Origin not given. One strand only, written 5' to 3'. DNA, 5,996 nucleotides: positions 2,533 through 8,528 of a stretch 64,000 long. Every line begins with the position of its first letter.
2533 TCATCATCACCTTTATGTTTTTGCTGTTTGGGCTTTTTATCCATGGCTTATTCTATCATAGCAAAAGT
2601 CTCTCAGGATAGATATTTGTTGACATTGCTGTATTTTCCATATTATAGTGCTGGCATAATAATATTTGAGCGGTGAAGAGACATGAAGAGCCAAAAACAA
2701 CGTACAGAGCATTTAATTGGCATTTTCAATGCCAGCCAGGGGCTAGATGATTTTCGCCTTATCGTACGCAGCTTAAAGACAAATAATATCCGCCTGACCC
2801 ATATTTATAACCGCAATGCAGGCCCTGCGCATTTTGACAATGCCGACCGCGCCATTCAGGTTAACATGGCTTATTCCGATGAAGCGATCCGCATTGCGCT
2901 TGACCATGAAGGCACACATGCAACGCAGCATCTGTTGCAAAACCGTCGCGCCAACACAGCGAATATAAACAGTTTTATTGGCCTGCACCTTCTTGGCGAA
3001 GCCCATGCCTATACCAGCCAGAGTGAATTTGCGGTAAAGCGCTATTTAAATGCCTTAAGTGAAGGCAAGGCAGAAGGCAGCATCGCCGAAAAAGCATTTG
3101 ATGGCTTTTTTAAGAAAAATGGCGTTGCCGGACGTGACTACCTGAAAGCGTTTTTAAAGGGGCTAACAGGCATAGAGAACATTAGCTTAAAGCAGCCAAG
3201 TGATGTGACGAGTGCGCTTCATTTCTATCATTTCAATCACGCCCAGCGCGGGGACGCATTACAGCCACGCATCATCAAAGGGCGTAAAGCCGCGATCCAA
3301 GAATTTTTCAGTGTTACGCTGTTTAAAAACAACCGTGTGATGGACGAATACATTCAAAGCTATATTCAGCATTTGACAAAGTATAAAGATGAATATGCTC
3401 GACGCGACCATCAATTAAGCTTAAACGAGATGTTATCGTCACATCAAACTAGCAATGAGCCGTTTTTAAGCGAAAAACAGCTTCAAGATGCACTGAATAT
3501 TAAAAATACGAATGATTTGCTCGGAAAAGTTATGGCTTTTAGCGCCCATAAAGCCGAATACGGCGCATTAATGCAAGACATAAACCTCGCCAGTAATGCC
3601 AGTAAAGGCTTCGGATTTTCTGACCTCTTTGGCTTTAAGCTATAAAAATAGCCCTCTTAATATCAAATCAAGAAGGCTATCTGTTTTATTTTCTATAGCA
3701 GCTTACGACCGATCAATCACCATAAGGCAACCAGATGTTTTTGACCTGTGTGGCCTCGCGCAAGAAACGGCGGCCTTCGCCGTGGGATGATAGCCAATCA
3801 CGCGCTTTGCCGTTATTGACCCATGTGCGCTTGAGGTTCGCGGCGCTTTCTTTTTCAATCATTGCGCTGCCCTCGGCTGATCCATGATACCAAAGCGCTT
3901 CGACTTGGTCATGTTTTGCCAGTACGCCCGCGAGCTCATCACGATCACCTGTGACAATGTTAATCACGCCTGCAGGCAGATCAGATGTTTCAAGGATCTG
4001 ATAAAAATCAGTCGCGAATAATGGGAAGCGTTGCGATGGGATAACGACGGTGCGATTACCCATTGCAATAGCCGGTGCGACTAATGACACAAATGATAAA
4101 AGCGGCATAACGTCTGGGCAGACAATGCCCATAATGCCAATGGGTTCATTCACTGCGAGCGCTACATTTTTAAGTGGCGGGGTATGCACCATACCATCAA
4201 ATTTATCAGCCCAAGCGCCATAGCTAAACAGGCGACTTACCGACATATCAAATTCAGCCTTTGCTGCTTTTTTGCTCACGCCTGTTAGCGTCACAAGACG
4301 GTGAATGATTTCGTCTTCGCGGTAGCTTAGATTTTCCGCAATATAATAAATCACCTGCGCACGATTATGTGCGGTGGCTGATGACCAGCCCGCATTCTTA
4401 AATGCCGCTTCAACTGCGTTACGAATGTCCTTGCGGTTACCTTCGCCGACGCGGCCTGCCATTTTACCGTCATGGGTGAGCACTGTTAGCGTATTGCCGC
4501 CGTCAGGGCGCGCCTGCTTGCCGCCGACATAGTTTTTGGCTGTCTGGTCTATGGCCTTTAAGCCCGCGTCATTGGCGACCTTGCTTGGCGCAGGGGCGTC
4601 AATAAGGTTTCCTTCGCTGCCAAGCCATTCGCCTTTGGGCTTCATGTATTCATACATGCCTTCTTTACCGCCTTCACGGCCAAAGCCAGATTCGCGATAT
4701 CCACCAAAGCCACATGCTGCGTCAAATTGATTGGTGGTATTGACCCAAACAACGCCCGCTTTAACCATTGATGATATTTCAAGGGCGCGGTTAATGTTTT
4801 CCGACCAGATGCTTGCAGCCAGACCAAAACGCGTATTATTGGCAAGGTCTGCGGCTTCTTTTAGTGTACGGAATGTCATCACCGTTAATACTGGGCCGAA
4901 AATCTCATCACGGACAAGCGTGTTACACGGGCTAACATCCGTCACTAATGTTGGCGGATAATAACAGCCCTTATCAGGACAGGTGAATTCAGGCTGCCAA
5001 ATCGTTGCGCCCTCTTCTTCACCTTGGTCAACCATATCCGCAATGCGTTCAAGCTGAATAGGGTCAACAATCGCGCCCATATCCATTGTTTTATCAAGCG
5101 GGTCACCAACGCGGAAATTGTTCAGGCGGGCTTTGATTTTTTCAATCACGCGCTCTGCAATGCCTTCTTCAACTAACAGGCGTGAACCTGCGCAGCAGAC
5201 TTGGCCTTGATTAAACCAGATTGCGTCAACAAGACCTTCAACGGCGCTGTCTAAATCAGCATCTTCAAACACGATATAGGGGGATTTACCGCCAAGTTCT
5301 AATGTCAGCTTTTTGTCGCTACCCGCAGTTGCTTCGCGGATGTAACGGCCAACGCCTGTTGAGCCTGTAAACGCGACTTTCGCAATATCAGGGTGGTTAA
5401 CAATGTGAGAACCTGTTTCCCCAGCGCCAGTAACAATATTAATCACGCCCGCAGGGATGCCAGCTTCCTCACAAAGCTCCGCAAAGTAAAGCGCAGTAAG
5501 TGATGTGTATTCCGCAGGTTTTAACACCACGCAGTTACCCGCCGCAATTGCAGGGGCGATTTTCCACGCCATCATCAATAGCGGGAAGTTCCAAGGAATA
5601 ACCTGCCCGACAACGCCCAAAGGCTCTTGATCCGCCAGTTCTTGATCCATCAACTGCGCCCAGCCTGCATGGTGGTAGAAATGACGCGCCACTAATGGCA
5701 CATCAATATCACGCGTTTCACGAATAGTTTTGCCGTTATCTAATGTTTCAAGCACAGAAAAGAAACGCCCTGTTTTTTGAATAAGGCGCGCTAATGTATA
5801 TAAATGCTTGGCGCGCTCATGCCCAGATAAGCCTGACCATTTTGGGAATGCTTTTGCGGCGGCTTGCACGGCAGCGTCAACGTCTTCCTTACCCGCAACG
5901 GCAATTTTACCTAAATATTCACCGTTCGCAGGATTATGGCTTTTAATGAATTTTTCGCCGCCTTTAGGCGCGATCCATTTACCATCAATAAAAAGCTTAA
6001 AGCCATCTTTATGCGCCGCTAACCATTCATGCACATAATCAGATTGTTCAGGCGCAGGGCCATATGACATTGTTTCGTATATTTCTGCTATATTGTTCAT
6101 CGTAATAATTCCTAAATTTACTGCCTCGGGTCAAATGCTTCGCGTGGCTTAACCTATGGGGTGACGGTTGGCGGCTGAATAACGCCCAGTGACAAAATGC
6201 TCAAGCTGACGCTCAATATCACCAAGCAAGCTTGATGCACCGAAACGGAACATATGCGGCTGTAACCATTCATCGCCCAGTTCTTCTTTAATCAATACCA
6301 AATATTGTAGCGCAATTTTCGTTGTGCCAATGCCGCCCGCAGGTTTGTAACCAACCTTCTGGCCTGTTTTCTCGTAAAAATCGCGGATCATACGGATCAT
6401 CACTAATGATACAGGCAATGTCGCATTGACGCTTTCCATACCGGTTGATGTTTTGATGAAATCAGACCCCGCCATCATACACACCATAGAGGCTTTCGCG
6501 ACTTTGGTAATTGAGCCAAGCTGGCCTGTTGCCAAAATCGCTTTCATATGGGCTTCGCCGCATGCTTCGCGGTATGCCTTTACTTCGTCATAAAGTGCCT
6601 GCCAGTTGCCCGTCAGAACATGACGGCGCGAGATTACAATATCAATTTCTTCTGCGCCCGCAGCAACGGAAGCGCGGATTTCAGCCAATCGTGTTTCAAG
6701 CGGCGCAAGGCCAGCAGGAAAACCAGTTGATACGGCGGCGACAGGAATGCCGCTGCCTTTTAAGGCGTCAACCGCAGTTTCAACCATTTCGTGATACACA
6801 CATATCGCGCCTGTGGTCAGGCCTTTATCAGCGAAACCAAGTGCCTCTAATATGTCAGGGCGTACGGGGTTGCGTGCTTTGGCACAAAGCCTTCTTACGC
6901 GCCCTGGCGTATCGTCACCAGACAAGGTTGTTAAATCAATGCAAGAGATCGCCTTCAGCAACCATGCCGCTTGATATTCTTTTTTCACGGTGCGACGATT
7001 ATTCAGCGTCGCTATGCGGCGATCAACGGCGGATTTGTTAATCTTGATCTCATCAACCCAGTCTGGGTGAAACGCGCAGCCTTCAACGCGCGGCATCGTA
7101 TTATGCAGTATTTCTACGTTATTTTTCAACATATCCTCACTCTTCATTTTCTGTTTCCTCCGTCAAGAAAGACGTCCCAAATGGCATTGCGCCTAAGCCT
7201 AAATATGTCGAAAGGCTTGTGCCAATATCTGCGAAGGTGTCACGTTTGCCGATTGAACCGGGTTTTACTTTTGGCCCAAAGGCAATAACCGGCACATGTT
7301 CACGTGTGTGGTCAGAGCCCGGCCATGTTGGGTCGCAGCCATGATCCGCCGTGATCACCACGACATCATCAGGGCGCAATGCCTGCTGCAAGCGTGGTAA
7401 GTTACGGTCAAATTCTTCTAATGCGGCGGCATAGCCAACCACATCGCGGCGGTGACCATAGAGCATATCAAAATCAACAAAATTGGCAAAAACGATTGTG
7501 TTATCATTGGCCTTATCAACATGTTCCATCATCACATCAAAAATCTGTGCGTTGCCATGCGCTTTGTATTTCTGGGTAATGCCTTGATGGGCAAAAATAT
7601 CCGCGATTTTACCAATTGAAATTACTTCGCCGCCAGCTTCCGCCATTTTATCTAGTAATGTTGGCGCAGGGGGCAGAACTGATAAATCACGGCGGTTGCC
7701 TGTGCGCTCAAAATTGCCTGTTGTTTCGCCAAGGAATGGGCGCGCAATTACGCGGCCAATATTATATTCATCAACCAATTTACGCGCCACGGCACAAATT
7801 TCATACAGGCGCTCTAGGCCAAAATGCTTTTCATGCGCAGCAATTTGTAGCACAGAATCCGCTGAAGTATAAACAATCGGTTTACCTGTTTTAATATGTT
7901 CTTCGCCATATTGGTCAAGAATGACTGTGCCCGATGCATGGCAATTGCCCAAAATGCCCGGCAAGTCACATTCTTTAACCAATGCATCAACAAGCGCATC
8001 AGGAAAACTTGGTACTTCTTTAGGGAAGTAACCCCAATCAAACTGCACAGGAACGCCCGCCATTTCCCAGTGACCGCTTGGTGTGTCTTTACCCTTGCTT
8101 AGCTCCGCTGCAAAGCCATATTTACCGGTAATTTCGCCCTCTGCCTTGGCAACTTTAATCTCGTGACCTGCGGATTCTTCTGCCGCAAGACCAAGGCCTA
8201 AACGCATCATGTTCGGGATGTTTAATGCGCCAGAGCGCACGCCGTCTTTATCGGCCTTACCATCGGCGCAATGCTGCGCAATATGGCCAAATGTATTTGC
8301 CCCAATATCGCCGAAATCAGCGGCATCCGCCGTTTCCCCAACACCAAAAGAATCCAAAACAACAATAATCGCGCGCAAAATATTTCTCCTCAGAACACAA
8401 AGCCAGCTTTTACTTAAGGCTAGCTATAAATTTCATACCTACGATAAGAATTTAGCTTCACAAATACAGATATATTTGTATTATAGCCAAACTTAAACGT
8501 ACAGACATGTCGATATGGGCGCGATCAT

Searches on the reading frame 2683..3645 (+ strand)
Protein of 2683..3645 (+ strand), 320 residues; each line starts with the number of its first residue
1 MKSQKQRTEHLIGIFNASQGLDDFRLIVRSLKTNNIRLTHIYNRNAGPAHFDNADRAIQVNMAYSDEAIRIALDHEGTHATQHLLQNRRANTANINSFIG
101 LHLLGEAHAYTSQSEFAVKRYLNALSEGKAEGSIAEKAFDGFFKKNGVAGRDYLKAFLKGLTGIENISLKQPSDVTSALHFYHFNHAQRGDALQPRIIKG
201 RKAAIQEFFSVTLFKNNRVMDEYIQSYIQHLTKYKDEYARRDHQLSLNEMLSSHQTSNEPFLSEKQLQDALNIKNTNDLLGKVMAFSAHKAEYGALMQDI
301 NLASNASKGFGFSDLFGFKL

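Call 23: search_protein_families(library=pfam, proteins=[window:2683-3645:+], max_evalue=0.001)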
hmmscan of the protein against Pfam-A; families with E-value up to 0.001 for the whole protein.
window:2683-3645:+ (320 aa): 1 family
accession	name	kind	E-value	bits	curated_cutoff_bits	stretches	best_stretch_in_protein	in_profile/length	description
PF20573.4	DUF6782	-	1.6e-06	28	27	1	22-117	43-138/241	Putative metallopeptidase family (DUF6782)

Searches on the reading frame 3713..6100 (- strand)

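Call 23: search_protein_families(library=pfam, proteins=[window:3713-6100:-], max_evalue=0.001)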
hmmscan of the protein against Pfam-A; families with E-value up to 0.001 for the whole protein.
window:3713-6100:- (795 aa): 2 families
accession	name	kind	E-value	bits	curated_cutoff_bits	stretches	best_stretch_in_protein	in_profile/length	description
PF00171.27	Aldedh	-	1.9e-197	656.9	23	2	42-489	1-459/461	Aldehyde dehydrogenase family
PF07368.16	DUF1487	-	1.2e-08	35.2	23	0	402-457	114-170/215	Protein of unknown function (DUF1487)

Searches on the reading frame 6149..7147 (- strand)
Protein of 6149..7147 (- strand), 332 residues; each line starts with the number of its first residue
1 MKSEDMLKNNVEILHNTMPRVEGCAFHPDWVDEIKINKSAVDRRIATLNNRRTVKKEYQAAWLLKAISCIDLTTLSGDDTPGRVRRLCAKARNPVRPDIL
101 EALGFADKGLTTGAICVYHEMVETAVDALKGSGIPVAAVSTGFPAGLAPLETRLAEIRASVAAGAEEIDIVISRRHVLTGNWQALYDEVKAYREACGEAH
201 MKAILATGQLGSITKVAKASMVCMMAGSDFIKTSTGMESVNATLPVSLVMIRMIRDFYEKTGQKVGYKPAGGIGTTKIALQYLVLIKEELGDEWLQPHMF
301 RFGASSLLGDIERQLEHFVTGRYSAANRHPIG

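Call 23: search_protein_families(library=pfam, proteins=[window:6149-7147:-], max_evalue=0.001)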
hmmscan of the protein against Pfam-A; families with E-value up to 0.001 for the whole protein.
window:6149-7147:- (332 aa): 1 family
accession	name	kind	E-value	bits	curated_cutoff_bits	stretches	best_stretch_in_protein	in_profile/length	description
PF01791.15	DeoC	-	1.1e-18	68.2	23.8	1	66-278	2-202/229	DeoC/LacD family aldolase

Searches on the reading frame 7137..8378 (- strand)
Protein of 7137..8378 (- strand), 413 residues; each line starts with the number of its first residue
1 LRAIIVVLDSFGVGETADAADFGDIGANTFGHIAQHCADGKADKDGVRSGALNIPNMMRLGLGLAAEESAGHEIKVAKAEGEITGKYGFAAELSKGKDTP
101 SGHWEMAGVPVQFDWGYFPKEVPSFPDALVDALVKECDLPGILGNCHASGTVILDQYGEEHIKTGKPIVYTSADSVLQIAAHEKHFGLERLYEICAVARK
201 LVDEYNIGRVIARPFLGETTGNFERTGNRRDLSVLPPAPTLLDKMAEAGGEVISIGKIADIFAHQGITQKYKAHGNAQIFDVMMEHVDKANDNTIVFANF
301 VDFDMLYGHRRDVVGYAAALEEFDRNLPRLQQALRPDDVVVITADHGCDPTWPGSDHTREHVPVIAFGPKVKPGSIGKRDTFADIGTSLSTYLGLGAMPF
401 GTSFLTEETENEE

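Call 23: search_protein_families(library=pfam, proteins=[window:7137-8378:-], max_evalue=0.001)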
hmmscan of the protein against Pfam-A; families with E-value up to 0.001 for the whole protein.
window:7137-8378:- (413 aa): 1 family
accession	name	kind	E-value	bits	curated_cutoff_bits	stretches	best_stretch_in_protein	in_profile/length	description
PF01676.23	Metalloenzyme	-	2.3e-43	149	24.3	1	1-395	1-250/252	Metalloenzyme superfamily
